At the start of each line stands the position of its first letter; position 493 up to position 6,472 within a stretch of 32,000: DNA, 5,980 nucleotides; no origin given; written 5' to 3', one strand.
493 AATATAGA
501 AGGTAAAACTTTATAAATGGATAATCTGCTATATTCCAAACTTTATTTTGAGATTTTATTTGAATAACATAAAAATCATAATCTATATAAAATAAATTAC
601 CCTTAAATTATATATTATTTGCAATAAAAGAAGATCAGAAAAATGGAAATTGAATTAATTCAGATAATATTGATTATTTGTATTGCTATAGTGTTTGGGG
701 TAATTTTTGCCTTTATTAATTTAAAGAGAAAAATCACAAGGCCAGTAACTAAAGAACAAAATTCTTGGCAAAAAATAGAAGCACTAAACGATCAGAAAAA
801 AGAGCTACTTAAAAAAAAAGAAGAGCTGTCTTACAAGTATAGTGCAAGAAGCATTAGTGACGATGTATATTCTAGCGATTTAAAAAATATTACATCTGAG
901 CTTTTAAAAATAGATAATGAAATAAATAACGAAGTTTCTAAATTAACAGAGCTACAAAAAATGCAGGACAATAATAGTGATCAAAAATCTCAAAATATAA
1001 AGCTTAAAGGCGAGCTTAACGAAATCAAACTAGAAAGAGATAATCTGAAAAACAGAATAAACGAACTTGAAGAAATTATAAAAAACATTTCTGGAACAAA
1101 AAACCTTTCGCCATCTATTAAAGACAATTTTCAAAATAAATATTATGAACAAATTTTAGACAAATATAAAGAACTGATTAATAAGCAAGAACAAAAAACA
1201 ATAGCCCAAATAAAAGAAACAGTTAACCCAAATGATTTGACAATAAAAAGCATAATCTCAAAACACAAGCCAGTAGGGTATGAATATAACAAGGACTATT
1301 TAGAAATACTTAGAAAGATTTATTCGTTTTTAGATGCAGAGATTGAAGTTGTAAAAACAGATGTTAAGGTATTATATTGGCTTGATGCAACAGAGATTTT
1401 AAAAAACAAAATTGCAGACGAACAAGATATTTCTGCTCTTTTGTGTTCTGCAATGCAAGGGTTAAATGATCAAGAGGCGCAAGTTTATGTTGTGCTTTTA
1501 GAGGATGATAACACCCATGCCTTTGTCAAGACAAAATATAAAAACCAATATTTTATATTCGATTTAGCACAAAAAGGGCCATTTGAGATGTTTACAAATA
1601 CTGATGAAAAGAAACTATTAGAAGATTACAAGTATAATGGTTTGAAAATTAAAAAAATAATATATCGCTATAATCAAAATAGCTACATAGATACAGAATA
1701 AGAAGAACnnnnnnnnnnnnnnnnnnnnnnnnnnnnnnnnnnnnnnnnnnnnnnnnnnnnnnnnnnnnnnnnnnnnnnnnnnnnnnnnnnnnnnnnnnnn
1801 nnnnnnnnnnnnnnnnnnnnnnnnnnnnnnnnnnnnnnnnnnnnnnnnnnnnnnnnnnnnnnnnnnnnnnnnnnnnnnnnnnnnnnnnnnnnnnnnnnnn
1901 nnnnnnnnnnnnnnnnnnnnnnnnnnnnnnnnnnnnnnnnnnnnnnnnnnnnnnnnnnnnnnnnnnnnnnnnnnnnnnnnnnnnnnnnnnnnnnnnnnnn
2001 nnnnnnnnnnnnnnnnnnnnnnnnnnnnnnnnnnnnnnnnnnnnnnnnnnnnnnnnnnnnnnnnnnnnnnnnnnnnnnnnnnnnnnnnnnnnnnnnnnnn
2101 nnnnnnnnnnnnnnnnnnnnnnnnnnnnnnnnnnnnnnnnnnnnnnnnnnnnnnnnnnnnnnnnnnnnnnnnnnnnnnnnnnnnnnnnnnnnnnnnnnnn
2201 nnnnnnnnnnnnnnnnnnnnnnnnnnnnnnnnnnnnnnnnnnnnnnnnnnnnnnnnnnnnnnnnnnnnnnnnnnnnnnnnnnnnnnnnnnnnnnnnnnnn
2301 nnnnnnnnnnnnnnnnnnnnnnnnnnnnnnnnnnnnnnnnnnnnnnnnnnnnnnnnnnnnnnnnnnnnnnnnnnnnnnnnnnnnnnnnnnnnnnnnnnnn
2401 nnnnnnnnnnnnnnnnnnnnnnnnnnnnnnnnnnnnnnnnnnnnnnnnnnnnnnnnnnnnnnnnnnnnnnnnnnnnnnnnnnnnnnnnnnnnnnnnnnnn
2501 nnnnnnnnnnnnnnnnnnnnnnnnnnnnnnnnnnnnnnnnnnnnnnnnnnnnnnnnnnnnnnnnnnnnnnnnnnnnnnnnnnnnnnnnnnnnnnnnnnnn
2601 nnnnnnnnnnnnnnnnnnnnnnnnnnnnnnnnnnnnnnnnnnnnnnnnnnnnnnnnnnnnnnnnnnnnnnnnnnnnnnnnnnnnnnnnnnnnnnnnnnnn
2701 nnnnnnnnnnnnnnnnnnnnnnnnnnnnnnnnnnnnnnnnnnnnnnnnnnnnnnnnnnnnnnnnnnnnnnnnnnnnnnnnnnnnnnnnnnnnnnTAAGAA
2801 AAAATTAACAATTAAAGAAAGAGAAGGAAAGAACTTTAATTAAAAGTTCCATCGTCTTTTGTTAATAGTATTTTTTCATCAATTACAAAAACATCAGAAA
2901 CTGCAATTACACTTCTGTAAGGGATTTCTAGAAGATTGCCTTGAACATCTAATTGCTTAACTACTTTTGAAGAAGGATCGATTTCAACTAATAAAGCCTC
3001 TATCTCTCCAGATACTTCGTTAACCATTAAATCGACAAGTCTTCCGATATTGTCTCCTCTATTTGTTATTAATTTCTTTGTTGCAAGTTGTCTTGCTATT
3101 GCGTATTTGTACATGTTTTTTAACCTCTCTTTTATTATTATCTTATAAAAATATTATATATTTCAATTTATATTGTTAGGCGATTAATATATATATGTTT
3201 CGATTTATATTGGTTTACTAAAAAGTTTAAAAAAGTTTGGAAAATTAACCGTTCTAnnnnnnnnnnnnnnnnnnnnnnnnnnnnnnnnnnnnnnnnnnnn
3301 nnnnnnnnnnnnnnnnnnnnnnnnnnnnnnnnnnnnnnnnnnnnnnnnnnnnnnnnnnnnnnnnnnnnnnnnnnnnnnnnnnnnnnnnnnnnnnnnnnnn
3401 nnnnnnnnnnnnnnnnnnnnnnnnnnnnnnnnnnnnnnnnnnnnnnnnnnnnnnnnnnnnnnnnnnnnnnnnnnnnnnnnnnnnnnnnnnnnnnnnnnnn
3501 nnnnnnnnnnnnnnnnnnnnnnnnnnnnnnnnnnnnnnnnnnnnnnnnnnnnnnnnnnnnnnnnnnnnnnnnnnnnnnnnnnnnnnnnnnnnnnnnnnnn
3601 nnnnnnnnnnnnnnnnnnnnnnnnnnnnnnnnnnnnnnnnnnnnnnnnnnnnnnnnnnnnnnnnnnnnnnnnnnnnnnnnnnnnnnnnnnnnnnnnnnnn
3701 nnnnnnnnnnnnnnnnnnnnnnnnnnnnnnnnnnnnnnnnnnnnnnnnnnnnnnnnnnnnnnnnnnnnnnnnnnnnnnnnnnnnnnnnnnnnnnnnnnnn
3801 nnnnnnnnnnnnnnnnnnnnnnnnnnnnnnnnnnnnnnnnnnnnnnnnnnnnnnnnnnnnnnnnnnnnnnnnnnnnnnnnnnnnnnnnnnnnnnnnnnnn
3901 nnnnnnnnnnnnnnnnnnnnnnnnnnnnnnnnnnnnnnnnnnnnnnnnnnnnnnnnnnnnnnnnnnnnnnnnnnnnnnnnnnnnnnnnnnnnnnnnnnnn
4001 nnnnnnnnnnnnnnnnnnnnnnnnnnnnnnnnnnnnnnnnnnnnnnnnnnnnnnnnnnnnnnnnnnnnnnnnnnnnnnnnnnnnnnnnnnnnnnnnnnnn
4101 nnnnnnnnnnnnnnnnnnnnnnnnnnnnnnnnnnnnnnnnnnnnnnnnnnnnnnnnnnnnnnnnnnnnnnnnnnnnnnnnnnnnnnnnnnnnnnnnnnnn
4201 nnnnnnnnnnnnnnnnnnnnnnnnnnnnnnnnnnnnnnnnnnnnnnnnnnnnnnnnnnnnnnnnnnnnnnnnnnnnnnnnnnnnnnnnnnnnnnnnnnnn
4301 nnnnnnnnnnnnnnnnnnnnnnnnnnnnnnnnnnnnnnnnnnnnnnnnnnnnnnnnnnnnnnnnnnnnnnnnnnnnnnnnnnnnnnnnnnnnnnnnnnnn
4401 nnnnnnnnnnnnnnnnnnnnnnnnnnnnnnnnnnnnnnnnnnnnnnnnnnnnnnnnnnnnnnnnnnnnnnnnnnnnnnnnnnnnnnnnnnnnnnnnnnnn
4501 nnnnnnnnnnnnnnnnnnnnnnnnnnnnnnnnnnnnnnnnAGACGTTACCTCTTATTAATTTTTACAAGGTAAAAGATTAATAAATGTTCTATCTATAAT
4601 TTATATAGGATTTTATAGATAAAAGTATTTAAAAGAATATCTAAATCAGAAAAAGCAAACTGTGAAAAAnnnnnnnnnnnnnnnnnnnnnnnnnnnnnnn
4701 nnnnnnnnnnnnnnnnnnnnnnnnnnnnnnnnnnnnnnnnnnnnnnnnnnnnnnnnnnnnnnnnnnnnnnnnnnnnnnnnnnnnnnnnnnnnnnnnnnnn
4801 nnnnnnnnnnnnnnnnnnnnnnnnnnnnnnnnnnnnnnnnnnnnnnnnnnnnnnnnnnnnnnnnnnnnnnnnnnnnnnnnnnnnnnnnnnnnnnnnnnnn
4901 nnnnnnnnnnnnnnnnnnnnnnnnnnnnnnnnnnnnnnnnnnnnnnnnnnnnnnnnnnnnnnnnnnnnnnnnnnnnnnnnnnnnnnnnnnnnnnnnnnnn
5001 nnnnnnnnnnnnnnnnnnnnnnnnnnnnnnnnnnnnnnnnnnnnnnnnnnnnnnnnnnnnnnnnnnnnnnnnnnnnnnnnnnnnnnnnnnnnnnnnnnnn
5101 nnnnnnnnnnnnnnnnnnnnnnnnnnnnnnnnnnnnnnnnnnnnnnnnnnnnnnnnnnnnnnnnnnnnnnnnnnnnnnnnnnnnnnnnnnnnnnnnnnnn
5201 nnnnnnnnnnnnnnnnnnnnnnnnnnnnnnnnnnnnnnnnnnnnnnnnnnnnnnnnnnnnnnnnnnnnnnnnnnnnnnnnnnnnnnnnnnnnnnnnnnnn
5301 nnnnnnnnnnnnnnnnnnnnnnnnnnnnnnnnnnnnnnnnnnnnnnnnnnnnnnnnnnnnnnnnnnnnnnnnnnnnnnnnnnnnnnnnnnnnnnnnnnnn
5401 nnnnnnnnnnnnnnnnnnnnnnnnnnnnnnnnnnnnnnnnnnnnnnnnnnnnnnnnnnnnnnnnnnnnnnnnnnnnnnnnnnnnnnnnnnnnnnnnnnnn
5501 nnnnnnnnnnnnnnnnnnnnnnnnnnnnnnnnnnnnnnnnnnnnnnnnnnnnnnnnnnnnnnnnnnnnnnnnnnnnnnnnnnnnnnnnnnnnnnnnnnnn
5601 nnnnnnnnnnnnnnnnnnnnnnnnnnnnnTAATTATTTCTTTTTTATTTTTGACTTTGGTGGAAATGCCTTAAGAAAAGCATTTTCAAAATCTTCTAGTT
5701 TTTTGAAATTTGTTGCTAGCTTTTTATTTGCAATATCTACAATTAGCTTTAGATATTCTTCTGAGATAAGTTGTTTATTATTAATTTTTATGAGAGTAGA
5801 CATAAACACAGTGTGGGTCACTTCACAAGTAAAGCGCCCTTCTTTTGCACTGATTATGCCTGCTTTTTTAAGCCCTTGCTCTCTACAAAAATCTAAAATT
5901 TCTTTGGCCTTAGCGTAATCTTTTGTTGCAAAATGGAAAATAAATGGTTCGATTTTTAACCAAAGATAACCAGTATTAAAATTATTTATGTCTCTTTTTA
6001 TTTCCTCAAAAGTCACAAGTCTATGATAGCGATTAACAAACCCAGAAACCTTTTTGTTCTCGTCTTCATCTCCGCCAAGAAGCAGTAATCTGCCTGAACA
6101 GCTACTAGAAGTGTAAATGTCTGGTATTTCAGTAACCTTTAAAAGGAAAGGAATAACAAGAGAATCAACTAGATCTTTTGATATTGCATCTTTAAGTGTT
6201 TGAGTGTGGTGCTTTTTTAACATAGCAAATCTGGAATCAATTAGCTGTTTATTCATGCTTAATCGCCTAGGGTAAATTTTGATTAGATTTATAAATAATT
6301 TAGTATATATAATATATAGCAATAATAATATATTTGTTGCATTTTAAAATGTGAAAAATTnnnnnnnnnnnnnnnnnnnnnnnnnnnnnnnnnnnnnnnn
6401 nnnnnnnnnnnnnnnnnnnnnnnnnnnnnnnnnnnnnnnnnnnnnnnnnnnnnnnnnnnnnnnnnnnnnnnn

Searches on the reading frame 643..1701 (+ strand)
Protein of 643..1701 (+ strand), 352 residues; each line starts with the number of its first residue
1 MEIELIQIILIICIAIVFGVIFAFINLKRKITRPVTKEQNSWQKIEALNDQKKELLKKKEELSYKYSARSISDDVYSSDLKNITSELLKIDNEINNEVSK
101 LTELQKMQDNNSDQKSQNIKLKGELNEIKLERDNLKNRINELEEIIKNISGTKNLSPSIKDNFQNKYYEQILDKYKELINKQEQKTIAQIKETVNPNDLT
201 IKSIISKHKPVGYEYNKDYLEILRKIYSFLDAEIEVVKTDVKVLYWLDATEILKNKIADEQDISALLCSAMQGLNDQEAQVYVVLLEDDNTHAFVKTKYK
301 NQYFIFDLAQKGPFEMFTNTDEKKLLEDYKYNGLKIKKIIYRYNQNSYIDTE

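Call 31: search_protein_families(library=pfam, proteins=[window:643-1701:+], max_evalue=0.01)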
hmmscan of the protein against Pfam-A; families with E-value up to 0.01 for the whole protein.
window:643-1701:+ (352 aa): 3 families
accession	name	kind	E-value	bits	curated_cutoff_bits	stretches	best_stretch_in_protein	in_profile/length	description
PF05478.16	Prominin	-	7.9e-05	21.4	34.3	1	8-180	145-319/799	Prominin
PF17279.8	DUF5344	-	0.0074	17.2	27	1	117-191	2-75/87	Family of unknown function (DUF5344)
PF24656.1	CEPT76_peptidase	-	0.0079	16.8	27.8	0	246-303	3-64/121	CEP76 peptidase-like domain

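Call 64: find_encoding_contigs(protein=window:643-1701:+, flank=10000, max_places=2)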
Protein window:643-1701:+ (352 aa): 21 contigs read that carry it; 2 places shown.
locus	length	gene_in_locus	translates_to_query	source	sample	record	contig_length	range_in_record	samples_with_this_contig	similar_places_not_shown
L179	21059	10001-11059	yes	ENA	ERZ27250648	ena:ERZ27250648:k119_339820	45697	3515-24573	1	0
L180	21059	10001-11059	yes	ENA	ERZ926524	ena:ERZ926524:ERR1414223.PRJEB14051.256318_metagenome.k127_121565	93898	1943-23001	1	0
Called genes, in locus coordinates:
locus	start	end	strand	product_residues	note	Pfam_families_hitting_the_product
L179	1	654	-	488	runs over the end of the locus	PF19077:Big_13 (faint)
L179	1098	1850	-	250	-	-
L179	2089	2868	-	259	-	-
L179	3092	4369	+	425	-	PF27218:MJ0043_C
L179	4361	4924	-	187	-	-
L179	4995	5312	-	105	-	-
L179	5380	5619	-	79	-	-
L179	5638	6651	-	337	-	PF13793:Pribosyltran_N, PF00156:Pribosyltran, PF14681:UPRTase (weak), PF14572:Pribosyl_synth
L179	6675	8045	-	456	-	PF01139:RtcB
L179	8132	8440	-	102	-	PF00338:Ribosomal_S10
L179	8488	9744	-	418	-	PF00009:GTP_EFTU, PF01926:MMR_HSR1 (faint), PF03144:GTP_EFTU_D2, PF03143:GTP_EFTU_D3, PF22594:GTP-eEF1A_C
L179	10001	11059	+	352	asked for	-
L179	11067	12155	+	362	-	-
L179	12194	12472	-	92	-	PF05239:PRC (weak)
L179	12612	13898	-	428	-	PF04123:DUF373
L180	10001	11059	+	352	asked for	-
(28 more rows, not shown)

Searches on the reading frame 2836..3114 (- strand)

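Call 31: search_protein_families(library=pfam, proteins=[window:2836-3114:-], max_evalue=0.01)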
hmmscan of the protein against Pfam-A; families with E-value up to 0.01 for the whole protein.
window:2836-3114:- (92 aa): 1 family
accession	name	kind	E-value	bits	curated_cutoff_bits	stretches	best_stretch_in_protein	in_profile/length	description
PF05239.21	PRC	-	8.8e-07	29.3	21.2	1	8-80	7-73/78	PRC-barrel domain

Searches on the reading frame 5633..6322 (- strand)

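Call 31: search_protein_families(library=pfam, proteins=[window:5633-6322:-], max_evalue=0.01)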
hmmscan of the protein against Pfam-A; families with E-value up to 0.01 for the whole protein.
window:5633-6322:- (229 aa): 1 family
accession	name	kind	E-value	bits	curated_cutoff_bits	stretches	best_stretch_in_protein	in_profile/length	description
PF02676.19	TYW3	-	2e-37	129.1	27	1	35-216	7-209/211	Methyltransferase TYW3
